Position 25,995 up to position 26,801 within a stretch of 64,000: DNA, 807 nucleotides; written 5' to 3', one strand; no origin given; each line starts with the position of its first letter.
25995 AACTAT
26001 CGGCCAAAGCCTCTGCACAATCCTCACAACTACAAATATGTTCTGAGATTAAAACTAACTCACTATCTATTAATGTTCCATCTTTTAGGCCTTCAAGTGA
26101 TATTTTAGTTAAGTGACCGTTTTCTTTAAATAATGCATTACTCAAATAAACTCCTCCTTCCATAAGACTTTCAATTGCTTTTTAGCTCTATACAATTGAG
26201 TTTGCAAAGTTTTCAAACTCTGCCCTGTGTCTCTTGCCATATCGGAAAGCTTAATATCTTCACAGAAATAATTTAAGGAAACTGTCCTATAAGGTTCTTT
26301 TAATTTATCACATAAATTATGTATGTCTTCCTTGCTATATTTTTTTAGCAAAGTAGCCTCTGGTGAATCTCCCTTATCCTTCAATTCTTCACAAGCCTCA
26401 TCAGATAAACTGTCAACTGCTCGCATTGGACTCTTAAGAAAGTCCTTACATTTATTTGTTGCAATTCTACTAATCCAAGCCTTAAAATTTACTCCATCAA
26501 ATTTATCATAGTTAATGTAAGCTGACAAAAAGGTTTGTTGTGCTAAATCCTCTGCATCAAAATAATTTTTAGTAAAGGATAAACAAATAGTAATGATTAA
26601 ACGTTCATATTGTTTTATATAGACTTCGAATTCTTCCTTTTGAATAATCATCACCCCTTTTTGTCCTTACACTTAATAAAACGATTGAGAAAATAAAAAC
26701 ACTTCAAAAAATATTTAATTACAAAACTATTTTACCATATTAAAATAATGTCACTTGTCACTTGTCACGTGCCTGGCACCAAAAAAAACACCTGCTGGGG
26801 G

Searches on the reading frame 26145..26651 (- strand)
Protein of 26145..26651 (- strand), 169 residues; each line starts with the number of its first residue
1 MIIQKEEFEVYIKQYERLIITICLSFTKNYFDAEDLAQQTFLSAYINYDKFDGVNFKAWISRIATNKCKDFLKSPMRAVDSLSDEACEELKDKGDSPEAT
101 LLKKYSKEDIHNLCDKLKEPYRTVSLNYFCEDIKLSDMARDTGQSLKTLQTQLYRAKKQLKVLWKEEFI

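Call 14: find_encoding_contigs(protein=window:26145-26651:-, flank=10000, max_places=10)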
Protein window:26145-26651:- (169 aa): no gene with exactly this product is on record in the collection.
